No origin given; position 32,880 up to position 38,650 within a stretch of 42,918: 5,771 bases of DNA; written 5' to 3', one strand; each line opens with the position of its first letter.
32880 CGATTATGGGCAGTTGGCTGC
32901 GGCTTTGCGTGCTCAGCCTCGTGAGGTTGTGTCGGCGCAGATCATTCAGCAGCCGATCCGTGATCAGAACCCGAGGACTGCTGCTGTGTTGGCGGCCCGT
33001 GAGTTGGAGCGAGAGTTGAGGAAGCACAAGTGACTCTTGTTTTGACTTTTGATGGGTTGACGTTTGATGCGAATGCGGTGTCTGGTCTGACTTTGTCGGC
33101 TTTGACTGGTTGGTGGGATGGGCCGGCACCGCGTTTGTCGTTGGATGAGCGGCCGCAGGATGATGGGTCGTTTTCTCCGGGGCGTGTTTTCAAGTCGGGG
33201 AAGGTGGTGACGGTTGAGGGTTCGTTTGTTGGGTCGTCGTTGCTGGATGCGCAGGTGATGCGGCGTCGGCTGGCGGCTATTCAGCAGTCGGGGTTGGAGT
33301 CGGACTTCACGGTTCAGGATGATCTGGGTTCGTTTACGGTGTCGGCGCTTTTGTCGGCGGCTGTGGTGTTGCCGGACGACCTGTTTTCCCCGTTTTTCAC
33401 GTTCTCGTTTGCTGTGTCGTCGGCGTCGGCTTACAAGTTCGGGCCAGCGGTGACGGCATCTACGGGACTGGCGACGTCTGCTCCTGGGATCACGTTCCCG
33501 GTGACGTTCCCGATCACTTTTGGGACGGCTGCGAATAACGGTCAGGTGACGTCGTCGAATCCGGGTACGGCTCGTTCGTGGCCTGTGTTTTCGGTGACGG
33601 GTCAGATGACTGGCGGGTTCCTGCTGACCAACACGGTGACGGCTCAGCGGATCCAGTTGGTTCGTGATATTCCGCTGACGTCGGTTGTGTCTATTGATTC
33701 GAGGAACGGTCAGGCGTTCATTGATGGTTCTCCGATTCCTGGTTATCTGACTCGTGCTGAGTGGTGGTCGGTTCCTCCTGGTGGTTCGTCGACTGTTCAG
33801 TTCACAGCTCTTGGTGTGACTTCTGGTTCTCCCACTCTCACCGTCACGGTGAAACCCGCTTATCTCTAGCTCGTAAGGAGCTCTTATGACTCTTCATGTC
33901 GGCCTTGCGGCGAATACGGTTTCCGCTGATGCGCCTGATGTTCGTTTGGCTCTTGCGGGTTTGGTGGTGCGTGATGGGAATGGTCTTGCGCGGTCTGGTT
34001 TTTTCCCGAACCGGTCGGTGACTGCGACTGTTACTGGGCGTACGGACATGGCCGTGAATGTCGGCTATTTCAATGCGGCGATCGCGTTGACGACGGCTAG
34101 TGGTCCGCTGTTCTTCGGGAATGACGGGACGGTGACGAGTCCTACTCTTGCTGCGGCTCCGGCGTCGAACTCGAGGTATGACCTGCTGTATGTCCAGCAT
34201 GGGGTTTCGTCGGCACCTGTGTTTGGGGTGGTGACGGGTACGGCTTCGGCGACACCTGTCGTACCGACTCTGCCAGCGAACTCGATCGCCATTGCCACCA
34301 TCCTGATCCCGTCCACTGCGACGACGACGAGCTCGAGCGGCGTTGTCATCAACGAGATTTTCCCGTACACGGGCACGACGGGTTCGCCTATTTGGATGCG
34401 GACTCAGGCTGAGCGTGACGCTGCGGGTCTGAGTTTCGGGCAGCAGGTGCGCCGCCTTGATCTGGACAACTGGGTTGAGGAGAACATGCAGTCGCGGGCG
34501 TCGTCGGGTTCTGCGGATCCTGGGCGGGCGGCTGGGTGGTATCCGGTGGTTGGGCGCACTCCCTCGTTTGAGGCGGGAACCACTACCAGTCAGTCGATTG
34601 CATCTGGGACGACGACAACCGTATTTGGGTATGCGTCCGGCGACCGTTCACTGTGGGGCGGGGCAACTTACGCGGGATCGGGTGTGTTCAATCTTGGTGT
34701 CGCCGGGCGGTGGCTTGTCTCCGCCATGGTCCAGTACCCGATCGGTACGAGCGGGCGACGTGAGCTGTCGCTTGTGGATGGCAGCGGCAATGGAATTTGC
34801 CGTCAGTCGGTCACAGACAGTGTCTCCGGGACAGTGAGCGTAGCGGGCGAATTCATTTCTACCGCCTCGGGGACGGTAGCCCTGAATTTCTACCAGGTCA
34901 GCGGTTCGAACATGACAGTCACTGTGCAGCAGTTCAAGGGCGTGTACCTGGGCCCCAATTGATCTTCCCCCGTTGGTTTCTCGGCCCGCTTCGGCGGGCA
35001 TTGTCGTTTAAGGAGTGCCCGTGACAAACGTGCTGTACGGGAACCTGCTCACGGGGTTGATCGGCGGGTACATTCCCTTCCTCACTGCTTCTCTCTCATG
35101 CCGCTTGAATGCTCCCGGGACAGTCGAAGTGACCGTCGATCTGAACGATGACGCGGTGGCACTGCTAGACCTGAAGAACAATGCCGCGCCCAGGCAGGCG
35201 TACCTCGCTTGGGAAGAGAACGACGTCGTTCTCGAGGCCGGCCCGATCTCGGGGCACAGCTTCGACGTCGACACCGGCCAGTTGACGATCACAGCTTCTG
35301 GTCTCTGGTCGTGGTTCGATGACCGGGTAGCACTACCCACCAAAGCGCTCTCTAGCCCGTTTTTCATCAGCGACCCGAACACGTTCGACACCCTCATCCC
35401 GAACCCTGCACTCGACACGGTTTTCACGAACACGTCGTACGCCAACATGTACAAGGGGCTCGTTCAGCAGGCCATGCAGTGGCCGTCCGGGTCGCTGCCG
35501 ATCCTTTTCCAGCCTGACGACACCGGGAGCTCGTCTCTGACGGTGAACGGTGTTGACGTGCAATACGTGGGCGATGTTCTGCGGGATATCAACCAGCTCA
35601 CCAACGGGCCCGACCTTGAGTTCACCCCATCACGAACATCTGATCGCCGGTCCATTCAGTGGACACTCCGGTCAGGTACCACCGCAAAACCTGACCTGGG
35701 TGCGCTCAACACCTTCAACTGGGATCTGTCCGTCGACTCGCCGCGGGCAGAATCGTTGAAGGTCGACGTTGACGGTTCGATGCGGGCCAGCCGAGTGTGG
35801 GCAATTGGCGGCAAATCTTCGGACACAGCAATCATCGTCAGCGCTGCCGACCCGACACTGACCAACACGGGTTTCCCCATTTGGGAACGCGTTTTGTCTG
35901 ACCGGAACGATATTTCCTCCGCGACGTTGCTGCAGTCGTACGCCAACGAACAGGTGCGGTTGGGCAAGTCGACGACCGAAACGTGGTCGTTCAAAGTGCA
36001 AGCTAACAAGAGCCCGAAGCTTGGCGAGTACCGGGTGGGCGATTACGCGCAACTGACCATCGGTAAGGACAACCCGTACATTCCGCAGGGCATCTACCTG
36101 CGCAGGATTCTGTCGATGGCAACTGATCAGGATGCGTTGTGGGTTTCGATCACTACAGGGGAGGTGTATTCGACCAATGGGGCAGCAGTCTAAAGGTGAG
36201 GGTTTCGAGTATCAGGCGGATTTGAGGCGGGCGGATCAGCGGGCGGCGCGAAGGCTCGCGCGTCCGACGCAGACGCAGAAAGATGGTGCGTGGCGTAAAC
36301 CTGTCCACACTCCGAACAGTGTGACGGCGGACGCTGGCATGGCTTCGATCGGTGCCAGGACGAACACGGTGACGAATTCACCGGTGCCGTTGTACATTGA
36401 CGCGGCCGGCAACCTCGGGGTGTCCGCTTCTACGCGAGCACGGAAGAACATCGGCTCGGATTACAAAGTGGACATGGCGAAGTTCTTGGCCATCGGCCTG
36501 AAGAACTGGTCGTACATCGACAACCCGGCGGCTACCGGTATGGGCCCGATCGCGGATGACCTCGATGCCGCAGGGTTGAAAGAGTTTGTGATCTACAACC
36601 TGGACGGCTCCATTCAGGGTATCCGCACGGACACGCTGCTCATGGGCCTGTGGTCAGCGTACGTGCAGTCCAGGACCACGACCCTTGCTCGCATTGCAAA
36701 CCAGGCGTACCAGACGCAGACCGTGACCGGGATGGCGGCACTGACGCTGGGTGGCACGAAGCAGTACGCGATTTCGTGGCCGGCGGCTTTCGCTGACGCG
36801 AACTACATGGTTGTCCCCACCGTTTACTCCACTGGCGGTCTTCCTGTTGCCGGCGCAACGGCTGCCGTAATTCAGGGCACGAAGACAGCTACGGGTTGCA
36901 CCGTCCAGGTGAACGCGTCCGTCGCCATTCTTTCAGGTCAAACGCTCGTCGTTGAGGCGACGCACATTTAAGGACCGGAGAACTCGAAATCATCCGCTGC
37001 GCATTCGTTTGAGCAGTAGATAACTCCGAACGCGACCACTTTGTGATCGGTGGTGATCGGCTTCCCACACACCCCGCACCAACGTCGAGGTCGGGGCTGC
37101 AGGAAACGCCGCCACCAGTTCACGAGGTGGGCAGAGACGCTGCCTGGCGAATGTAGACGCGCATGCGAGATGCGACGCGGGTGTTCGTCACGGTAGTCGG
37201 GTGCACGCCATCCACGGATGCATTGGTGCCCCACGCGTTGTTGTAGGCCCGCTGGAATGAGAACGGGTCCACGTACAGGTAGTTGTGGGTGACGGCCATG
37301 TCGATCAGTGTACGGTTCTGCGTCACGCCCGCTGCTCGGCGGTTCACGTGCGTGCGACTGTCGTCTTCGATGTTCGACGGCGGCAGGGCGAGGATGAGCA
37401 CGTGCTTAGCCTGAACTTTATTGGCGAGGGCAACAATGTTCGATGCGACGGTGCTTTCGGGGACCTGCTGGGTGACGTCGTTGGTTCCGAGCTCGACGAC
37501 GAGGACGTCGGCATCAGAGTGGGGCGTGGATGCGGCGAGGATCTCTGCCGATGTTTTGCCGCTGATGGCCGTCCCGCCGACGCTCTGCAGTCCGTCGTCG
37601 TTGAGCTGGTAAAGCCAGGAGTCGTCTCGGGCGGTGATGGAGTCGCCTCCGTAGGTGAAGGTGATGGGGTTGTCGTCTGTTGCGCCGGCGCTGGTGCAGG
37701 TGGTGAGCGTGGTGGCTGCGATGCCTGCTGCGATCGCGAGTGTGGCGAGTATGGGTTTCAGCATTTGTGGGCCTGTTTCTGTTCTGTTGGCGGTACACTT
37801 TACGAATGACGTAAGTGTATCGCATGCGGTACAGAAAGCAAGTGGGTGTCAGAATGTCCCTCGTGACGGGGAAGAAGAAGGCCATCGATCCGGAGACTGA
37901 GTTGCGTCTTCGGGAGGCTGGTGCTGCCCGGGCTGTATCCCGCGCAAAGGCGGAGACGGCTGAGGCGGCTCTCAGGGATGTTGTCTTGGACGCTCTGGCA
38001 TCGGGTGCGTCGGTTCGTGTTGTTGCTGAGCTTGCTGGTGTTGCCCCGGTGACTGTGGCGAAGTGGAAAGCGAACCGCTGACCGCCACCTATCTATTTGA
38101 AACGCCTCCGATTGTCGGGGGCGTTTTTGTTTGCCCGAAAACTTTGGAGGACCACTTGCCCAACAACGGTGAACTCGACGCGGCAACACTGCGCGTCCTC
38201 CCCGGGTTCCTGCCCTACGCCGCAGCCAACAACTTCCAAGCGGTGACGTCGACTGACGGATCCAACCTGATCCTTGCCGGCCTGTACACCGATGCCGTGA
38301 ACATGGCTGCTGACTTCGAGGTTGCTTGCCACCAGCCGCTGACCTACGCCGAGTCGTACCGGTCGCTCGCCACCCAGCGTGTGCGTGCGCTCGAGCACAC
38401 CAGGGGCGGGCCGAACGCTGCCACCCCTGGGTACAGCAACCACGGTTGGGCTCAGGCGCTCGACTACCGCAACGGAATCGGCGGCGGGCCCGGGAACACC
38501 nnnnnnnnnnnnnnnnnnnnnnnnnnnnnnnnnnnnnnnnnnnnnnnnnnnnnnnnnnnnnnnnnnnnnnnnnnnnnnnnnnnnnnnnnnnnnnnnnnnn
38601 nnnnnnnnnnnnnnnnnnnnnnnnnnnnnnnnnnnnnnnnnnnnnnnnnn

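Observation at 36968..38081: Reverse-strand SGNH esterase lipoprotein plus zinc-finger operon with a divergent HTH gene: possible receptor-modifying lysogenic-conversion module paired with the virion SGNH esterase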

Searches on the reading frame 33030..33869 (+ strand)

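Call 44: search_protein_families(library=pfam, proteins=[window:33030-33869:+], max_evalue=0.05)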
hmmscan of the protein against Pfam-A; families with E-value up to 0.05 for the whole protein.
window:33030-33869:+ (279 aa): 1 family
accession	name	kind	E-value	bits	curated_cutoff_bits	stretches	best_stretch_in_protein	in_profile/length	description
PF22768.1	SPP1_Dit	-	7.6e-06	26.5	25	1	179-254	2-79/97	Siphovirus-type tail component, C-terminal domain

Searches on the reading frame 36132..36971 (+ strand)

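Call 5: search_protein_families(library=pfam, proteins=[window:36132-36971:+], max_evalue=0.1)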
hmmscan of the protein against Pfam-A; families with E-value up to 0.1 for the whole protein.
window:36132-36971:+ (279 aa): 2 families
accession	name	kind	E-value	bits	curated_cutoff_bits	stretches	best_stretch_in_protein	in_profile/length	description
PF21882.2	Gp53-like_C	-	0.026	15.5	24.9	1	208-263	17-70/84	Putative tail fiber protein gp53-like, C-terminal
PF13884.11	Peptidase_S74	-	0.032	15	22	1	102-153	4-57/58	Chaperone of endosialidase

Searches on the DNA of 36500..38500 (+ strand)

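Call 3: search_dna_similar(query=window:36500-38500:+, collection=phages, mode=near, max_rows=30)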
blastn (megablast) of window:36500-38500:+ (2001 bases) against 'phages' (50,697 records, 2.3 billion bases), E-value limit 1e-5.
No match.
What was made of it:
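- Tried and rejected: Nucleotide search of the phage collection with 36500-38500 found no match (call 3).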

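Call 79: search_rna_families(source=window, start=36800, end=38300, threshold=evalue, max_evalue=1)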
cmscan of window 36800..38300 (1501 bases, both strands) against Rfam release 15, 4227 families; matches with E-value up to 1: 3.
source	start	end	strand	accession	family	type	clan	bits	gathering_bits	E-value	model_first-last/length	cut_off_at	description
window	38102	38148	-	RF02236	asX2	Gene; sRNA;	-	23.2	70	0.081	1-87/87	no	Xanthomonas sRNA asX2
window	38095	38157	-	RF01859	Phe_leader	Cis-reg; leader;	-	22.8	55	0.55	1-125/125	no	Phenylalanine leader peptide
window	38098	38134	+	RF00489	ctRNA_p42d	Gene; antisense;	-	20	50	0.31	1-46/46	no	ctRNA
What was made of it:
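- Tried and rejected: Rfam gave only sub-threshold hits on the terminator (call 79).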

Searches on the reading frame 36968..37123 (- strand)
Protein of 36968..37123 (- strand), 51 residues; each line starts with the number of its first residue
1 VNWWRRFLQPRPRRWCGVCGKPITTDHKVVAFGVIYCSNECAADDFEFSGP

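Call 5: search_protein_families(library=pfam, proteins=[window:36968-37123:-], max_evalue=0.1)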
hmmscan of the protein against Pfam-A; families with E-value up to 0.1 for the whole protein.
window:36968-37123:- (51 aa): 4 families
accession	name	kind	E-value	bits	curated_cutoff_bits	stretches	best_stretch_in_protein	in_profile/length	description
PF01753.24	zf-MYND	-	0.013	16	22.7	1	16-46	1-32/39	MYND finger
PF09889.16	DUF2116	-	0.018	15.4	26.8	1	12-42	2-25/59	Probable treble clef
PF04438.22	zf-HIT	-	0.03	14.5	24.7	0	12-22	1-11/30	HIT zinc finger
PF04570.20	zf-FLZ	-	0.074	13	23.4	0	15-44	15-46/54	zinc-finger of the FCS-type, C2-C2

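Call 20: search_protein_families(library=phrogs, proteins=[window:36968-37123:-], max_evalue=0.01)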
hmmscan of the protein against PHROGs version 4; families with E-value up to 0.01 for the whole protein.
window:36968-37123:- (51 aa): 3 families
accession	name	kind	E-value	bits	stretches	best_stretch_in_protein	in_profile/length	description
phrog_3794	-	unknown function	0.00069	20.2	1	13-41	8-33/50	-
phrog_1271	-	DNA, RNA and nucleotide metabolism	0.0015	19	1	10-45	209-242/361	HNH endonuclease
phrog_1520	-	unknown function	0.0052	17.7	0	36-45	38-47/53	-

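Call 41: find_homologous_proteins(query=window:36968-37123:-, max_evalue=1)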
Query window:36968-37123:-: no candidate shares three 5-residue words with the query. No homologue found.
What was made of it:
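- Tried and rejected: Word-index protein search for the zinc finger found no candidates, because the ORF is not called in public gene sets (call 41).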

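Call 50: search_protein_representatives(protein=window:36968-37123:-)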
Query: 51 residues. Proteins with E-value up to 0.001 (for the whole library): 7; up to 1e-10: 0; up to 1e-30: 0. The best 7 are listed.
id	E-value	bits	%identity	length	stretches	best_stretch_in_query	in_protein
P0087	3.3e-09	52.0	36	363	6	11-44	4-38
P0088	2.5e-08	49.2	41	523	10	11-42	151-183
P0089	6.4e-05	38.5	44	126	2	13-44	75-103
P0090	1.7e-04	37.2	57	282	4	14-31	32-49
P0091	2.1e-04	36.9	44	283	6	6-26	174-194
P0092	2.4e-04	36.7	45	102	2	11-48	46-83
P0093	4.5e-04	35.9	37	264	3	16-48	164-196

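Call 77: search_protein_families(library=padloc, proteins=[window:36968-37123:-], max_evalue=0.01)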
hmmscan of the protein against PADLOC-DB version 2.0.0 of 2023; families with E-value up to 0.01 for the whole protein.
window:36968-37123:- (51 aa): 0 families
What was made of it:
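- Tried and rejected: PADLOC gave no hits (call 77).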

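Call 78: search_protein_families(library=ncbifam, proteins=[window:36968-37123:-], max_evalue=0.01)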
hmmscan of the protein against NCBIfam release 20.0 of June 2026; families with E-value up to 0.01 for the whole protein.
window:36968-37123:- (51 aa): 2 families
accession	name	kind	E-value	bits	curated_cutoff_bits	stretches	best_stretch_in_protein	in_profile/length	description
NF041288.1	YdaE_coli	subfamily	0.0042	17.1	35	0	36-45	35-44/50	YdaE family protein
NF002362.0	PRK01343.1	equivalog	0.0053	16.4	79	1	10-45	15-44/66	DNA gyrase inhibitor YacG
